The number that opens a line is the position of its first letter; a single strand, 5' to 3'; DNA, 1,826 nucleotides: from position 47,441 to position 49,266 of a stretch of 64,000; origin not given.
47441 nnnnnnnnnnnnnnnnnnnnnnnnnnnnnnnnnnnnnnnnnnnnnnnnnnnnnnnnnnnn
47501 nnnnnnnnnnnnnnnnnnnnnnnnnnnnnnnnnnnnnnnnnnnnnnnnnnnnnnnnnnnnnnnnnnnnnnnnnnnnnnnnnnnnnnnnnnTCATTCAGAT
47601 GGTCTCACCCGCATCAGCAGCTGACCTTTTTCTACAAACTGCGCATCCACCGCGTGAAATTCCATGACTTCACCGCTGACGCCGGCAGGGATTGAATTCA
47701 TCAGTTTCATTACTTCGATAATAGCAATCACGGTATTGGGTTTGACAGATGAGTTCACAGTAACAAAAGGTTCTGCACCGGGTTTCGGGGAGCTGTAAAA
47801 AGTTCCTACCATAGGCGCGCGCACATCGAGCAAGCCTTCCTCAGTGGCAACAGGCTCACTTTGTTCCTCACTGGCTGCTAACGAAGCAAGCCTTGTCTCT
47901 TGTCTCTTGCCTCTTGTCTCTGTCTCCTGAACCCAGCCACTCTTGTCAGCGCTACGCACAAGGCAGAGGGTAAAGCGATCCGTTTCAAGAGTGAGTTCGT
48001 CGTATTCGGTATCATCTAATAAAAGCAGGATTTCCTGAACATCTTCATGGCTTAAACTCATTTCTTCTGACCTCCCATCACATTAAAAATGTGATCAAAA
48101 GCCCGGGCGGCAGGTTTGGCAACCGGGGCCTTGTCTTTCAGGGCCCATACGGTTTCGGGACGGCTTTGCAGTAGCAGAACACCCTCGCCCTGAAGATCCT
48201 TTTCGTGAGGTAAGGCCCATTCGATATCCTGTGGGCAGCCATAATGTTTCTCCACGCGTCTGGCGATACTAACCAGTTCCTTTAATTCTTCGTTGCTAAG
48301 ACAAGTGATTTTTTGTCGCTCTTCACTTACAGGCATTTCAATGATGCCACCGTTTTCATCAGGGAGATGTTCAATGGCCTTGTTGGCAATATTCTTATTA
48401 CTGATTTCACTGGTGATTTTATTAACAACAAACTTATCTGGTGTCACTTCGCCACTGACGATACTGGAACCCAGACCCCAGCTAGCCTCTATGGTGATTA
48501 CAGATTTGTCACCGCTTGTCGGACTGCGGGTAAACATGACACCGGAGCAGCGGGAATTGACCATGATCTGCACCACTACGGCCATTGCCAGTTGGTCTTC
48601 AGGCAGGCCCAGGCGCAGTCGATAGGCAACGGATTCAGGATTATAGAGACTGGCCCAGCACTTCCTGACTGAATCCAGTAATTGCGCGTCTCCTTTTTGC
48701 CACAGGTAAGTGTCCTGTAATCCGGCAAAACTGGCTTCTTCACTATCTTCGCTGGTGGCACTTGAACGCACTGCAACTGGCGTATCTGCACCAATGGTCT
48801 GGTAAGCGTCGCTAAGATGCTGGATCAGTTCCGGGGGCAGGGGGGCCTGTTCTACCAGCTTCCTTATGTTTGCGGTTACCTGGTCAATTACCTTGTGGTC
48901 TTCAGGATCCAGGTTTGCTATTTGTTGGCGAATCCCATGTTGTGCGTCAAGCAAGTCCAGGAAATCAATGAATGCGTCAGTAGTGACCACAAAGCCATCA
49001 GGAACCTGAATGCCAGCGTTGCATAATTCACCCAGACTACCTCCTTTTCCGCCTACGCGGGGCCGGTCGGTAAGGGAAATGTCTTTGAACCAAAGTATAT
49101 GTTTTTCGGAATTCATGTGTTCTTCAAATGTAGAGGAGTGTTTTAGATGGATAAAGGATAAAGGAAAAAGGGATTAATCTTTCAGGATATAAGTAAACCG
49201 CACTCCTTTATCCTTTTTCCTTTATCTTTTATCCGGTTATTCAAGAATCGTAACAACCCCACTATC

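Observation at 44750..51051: Candidate new system: split phenylphosphate-synthase-like phosphotransferase coupled to a three-component biotin carboxylase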

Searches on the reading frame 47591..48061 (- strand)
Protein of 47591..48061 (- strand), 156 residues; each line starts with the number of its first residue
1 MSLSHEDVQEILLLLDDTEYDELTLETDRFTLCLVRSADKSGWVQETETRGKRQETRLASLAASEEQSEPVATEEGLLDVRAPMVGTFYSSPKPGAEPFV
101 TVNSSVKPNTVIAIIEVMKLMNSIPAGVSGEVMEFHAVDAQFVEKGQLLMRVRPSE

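Call 3: search_protein_families(library=pfam, proteins=[window:47591-48061:-], max_evalue=0.01)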
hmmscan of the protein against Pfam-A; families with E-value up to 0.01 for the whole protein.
window:47591-48061:- (156 aa): 1 family
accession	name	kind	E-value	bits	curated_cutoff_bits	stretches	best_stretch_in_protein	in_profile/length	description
PF00364.28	Biotin_lipoyl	-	1.5e-15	57.2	22.1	1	79-151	2-72/73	Biotin-requiring enzyme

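Call 4: search_protein_families(library=ncbifam, proteins=[window:47591-48061:-], max_evalue=0.01)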
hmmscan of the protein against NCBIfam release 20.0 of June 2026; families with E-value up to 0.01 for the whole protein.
window:47591-48061:- (156 aa): 11 families
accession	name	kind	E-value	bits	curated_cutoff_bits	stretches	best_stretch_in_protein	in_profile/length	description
TIGR00531.1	BCCP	equivalog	1.3e-28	100.4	115.2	1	6-153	4-155/156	acetyl-CoA carboxylase biotin carboxyl carrier protein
NF005457.0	PRK07051.1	equivalog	9.8e-21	73.7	87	1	79-152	5-78/80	acetyl-CoA carboxylase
NF006761.0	PRK09282.1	domain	1.4e-13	50.2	402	1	25-153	471-590/591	pyruvate carboxylase subunit B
TIGR02712.1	urea_carbox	equivalog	7.9e-07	27.2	1303.85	1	30-152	1086-1200/1201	urea carboxylase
NF005117.0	PRK06549.1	equivalog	1.6e-06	28.7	159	1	78-151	53-128/130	acetyl-CoA carboxylase biotin carboxyl carrier protein subunit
NF009554.0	PRK12999.1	equivalog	4.4e-06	24.8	965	1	63-153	1063-1146/1147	pyruvate carboxylase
NF006079.0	PRK08225.1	equivalog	4.6e-05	23.4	95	1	100-152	17-69/70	acetyl-CoA carboxylase biotin carboxyl carrier protein subunit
TIGR01108.1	oadA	equivalog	0.00033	19.3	756.5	1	26-149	468-582/582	sodium-extruding oxaloacetate decarboxylase subunit alpha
NF010643.0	PRK14040.1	subfamily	0.00061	18.4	892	1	53-152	501-594/595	oxaloacetate decarboxylase subunit alpha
NF008814.0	PRK11854.1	equivalog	0.0027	16.2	722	1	62-152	192-280/637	pyruvate dehydrogenase complex dihydrolipoyllysine-residue acetyltransferase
NF047903.1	MmDecMmdC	equivalog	0.0035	17.8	200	1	62-148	50-127/132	methylmalonyl-CoA decarboxylase subunit gamma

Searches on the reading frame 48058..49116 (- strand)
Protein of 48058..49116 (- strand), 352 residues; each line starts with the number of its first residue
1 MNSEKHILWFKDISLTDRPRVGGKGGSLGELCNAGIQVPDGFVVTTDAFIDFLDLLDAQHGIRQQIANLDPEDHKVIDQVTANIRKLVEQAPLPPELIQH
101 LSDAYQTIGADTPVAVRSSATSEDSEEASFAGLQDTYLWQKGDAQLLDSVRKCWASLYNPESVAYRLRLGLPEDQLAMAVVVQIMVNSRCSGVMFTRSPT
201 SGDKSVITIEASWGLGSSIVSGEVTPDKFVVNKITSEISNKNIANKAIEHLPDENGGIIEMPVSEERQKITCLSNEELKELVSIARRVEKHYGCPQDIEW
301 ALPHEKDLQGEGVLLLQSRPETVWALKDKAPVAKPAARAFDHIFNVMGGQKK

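Call 3: search_protein_families(library=pfam, proteins=[window:48058-49116:-], max_evalue=0.01)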
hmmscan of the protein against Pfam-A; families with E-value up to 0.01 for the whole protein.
window:48058-49116:- (352 aa): 1 family
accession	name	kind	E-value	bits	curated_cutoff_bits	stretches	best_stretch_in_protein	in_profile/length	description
PF01326.24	PPDK_N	-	4e-105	352.2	27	1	19-334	2-322/328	Pyruvate phosphate dikinase, AMP/ATP-binding domain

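Call 4: search_protein_families(library=ncbifam, proteins=[window:48058-49116:-], max_evalue=0.01)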
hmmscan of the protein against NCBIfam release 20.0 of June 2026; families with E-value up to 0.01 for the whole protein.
window:48058-49116:- (352 aa): 16 families
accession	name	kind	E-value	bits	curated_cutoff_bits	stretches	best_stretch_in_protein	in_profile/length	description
NF005057.0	PRK06464.1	equivalog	1.4e-100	337.5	598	1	3-329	3-343/798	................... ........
TIGR01418.1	PEP_synth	equivalog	1.5e-97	327.8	739.75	1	7-330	2-338/784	pyruvate, water dikinase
NF004878.0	PRK06241.1-3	subfamily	2.6e-90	303.8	945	1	4-322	2-312/891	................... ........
NF041857.1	RIF_Ptrans_rph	equivalog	1.3e-85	288.4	999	1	7-323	3-312/864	rifamycin-inactivating phosphotransferase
NF004877.0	PRK06241.1-2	subfamily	3.6e-85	286.9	866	1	4-322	2-313/869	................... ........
NF004881.0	PRK06241.2-2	equivalog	5.2e-76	256.6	883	1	11-327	9-313/898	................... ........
NF004879.0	PRK06241.1-4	equivalog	1.8e-74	251.4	976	1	5-322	3-313/868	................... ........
NF052631.1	prodigiosin_PigC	equivalog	2.5e-72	244.1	1300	1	17-333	12-309/883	prodigiosin ligase PigC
NF052632.1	undecylprod_RedH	equivalog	3.2e-70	237.1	1350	1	14-328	10-300/880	undecylprodigiosin ligase RedH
NF000283.1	RPH_KJ151292.1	equivalog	6.2e-65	219.9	1700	1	8-323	7-315/865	rifamycin-inactivating phosphotransferase Rph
NF004880.0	PRK06241.2-1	equivalog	7.9e-58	196.1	972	2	5-240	2-232/837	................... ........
NF004883.0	PRK06241.2-4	equivalog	3.2e-57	194.4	1063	1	20-323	31-329/928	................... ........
NF004882.0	PRK06241.2-3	equivalog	3.7e-26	91.5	850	1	12-325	3-280/827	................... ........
TIGR01828.1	pyru_phos_dikin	equivalog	6e-15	54.3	843.45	2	131-232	187-292/865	pyruvate, phosphate dikinase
NF004531.0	PRK05878.1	equivalog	1.5e-14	53.5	456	2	144-228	163-251/534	pyruvate, phosphate dikinase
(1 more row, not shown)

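Call 21: search_solved_structures(query=window:48058-49116:-, max_evalue=1e-10, show_alignments=2)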
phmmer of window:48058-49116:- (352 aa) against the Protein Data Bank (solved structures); distinct sequences matched with E-value up to 1e-10: 8.
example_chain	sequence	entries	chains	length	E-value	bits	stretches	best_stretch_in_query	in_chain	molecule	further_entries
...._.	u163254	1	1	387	6e-86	292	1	5-340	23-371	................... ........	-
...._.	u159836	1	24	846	2.6e-72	247.2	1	4-334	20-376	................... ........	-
8a8e_A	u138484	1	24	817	5e-66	226.5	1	61-331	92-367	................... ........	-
2ols_A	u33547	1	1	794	3.1e-54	187.8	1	4-325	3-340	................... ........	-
5hv6_A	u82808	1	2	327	5.6e-53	183.6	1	5-304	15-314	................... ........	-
5hv2_A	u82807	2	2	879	2.5e-52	181.5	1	5-322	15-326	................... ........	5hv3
5hv1_A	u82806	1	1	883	3.1e-52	181.2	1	5-322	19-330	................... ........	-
5fbs_A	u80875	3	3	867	3.3e-52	181.1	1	6-322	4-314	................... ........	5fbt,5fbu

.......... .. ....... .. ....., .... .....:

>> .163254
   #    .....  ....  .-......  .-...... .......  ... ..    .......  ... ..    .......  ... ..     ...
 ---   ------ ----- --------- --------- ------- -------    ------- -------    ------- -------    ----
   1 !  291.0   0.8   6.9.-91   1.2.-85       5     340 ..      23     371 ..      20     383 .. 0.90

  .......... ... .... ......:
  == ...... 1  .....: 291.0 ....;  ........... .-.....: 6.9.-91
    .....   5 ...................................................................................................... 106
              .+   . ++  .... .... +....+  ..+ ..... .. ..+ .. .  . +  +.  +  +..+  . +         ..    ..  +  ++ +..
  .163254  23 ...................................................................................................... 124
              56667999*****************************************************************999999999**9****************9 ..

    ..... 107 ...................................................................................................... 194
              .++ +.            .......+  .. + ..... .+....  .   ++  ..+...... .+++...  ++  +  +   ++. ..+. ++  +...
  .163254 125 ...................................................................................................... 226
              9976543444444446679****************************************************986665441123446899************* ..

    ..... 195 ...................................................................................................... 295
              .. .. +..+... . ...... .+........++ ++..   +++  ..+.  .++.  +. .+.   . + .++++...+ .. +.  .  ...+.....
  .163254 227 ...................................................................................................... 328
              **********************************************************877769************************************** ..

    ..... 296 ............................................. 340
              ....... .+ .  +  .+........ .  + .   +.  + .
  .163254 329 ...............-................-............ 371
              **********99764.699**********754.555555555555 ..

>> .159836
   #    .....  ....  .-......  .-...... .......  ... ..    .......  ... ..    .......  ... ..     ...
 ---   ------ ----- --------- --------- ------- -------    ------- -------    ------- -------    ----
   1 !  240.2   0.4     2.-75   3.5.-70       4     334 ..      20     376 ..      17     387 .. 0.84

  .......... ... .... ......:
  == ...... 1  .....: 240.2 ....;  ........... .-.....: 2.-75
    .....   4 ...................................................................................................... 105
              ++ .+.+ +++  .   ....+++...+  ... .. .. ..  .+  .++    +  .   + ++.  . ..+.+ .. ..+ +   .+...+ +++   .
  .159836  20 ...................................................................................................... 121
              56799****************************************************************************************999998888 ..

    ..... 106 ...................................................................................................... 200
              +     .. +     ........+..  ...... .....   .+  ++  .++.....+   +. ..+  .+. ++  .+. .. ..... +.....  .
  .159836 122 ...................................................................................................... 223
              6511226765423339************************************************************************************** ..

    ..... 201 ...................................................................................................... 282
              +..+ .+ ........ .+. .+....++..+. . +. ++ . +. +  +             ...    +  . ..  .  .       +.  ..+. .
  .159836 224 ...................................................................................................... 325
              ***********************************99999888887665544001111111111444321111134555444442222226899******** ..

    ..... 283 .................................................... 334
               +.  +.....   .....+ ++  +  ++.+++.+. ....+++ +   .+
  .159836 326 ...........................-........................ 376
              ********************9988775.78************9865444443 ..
